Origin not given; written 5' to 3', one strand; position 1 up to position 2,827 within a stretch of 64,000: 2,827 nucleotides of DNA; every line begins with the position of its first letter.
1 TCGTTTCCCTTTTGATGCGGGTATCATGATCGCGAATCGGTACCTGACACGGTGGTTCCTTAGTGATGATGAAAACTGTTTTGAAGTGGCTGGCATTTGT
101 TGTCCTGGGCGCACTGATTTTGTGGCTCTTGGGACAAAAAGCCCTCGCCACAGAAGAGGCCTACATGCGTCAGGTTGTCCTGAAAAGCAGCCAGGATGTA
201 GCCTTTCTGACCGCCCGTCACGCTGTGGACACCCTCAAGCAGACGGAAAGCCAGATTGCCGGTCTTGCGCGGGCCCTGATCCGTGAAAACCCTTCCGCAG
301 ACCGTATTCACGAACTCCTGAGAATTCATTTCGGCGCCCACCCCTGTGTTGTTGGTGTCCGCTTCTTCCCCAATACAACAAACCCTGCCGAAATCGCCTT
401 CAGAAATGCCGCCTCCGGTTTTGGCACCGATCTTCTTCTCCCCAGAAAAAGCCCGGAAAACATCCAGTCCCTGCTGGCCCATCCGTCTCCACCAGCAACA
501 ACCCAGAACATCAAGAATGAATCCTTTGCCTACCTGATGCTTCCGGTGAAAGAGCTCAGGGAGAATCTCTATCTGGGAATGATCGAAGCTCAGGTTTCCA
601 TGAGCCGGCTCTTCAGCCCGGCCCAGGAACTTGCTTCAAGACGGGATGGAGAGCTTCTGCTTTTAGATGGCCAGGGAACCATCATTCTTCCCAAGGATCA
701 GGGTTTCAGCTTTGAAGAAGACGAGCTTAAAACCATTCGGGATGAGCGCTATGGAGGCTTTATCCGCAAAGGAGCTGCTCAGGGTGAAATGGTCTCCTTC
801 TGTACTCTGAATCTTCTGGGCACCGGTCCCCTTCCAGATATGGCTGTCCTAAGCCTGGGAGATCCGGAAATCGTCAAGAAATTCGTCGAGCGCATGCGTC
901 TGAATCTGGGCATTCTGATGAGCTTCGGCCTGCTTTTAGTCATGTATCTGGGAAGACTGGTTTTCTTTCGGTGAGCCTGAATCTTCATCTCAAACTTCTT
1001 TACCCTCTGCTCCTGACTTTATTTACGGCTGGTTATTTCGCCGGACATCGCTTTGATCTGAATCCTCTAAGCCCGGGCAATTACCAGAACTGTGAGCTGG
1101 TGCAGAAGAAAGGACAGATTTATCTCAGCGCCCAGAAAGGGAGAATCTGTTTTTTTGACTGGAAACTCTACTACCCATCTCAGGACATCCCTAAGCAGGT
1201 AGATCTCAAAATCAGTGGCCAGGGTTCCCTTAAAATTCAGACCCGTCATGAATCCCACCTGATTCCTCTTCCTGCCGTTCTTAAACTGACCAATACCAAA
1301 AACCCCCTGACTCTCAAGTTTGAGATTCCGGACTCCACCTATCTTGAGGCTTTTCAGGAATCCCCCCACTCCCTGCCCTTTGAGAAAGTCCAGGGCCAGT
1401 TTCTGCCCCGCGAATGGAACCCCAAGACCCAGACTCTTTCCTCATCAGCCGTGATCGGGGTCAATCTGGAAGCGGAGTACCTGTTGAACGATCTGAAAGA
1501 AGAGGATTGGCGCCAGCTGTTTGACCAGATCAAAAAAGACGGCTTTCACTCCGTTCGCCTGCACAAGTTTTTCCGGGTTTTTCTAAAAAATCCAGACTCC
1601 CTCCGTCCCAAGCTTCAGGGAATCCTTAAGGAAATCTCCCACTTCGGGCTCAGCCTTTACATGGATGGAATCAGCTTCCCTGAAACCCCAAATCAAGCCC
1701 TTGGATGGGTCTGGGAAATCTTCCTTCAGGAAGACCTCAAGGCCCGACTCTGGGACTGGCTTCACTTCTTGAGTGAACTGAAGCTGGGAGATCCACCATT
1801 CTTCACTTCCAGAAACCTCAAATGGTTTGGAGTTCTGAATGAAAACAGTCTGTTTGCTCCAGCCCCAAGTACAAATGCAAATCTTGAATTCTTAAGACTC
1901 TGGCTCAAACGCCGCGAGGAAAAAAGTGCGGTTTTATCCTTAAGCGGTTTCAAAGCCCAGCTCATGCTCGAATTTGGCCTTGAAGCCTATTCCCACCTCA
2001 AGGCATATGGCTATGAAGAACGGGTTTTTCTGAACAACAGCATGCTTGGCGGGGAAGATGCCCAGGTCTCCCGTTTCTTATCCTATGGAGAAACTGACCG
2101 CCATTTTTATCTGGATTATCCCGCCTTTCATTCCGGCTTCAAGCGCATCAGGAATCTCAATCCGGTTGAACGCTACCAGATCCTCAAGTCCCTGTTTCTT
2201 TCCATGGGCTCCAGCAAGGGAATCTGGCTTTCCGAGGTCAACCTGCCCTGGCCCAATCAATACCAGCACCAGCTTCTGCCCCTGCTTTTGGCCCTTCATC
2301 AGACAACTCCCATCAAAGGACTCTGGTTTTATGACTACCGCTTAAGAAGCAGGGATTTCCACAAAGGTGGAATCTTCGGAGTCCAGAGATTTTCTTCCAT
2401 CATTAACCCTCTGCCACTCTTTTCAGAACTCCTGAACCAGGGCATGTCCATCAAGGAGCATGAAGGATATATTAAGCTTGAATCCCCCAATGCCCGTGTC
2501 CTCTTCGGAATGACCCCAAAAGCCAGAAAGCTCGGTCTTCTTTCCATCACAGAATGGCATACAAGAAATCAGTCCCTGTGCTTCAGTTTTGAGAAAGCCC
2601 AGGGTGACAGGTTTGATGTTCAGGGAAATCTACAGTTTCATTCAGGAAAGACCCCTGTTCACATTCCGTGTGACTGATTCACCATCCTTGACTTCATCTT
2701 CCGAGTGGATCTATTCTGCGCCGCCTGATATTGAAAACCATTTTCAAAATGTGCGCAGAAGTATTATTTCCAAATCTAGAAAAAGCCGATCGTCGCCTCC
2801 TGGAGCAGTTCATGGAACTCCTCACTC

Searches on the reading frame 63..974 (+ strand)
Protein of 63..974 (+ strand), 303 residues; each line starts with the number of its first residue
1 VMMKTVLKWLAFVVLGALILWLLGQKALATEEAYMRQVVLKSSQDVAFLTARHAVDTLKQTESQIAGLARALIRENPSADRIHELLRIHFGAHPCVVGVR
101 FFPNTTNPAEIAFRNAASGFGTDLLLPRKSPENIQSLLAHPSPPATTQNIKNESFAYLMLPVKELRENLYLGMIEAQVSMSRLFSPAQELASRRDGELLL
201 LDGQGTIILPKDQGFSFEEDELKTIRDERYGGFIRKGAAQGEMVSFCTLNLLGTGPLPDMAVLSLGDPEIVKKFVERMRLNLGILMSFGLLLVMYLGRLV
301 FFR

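Call 38: search_protein_families(library=pfam, proteins=[window:63-974:+], max_evalue=0.0001)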
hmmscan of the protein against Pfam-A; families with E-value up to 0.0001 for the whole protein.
window:63-974:+ (303 aa): 0 families

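Call 59: find_encoding_contigs(protein=window:66-974:+, flank=10000, max_places=2)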
Protein window:66-974:+ (302 aa): 4 contigs read that carry it; 2 places shown.
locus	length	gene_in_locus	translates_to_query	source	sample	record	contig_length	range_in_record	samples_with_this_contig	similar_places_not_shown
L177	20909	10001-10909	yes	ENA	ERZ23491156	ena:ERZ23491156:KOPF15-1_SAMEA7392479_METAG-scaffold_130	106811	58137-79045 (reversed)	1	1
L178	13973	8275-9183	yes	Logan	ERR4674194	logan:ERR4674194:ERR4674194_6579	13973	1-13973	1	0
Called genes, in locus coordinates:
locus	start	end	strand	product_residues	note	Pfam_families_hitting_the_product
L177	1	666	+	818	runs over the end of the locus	PF13428:TPR_14 (faint), PF14561:TPR_20 (faint), PF23914:TPR_CcmH_CycH (weak), PF13414:TPR_11 (weak), PF14559:TPR_19 (weak), PF13432:TPR_16, PF23914:TPR_CcmH_CycH (weak), PF13432:TPR_16, +19 more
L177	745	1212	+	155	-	PF02502:LacAB_rpiB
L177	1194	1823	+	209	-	PF14681:UPRTase, PF00156:Pribosyltran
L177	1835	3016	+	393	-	PF00438:S-AdoMet_synt_N, PF02772:S-AdoMet_synt_M, PF02773:S-AdoMet_synt_C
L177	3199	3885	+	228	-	-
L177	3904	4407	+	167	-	-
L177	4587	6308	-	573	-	PF05157:MshEN, PF00437:T2SSE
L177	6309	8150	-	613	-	-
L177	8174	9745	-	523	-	-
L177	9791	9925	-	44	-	-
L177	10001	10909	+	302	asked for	-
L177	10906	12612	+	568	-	-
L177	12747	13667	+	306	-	PF01475:FUR, PF04023:FeoA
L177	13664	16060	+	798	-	PF01926:MMR_HSR1, PF02421:FeoB_N, PF17910:FeoB_Cyto (weak), PF07670:Gate, PF07664:FeoB_C, PF07670:Gate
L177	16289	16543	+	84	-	PF02604:PhdYeFM_antitox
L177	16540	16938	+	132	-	PF02661:Fic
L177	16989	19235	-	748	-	-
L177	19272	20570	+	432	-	PF08245:Mur_ligase_M (weak), PF27239:FOL3_C (faint)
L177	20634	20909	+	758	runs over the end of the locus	PF02465:FliD_N, PF07196:Flagellin_IN (weak), PF07195:FliD_C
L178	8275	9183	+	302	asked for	-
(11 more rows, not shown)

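Call 61: find_homologous_proteins(query=L177:1-663:+, max_evalue=1e-30)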
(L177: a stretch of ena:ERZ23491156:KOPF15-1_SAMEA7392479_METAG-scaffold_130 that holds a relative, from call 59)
Query L177:1-663:+ (221 aa): 2 proteins with E <= 1e-30 among 773 candidates.
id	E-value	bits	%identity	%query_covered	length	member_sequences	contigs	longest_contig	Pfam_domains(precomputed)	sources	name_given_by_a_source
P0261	2.5e-51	193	49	87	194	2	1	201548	PF13431.13,PF23914.2,PF25062.2,PF13414.13,PF13176.13,PF13428.13,PF23241.2,PF14559.13,PF24575.2,PF13371.13,PF00515.35,PF13424.13,PF13432.13,PF13181.13,PF07719.24,PF13174.13,PF20308.5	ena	-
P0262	1.6e-44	170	50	76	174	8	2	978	PF13431.13,PF23914.2,PF25062.2,PF13414.13,PF13428.13,PF14559.13,PF24575.2,PF13371.13,PF00515.35,PF13432.13,PF13181.13,PF07719.24,PF13174.13,PF20308.5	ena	-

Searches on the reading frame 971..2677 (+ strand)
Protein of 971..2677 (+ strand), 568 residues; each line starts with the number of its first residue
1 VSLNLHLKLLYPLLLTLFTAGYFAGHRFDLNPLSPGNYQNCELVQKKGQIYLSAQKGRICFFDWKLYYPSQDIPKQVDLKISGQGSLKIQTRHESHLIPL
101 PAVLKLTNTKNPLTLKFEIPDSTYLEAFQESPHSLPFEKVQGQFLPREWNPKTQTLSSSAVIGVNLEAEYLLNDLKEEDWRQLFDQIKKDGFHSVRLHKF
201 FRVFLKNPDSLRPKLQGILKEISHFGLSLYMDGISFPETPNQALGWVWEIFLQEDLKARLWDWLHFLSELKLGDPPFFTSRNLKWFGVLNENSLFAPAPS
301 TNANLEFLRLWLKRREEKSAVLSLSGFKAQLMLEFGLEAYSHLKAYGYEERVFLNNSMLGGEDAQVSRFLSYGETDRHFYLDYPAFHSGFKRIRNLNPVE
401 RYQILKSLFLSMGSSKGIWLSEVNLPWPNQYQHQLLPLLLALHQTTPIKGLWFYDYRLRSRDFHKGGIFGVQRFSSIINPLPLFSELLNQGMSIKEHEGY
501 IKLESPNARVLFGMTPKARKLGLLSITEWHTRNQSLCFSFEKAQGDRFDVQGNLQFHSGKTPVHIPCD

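Call 38: search_protein_families(library=pfam, proteins=[window:971-2677:+], max_evalue=0.0001)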
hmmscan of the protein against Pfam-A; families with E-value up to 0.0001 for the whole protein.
window:971-2677:+ (568 aa): 0 families

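Call 58: find_encoding_contigs(protein=window:971-2677:+, flank=10000, max_places=3)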
Protein window:971-2677:+ (568 aa): no gene with exactly this product is on record in the collection.
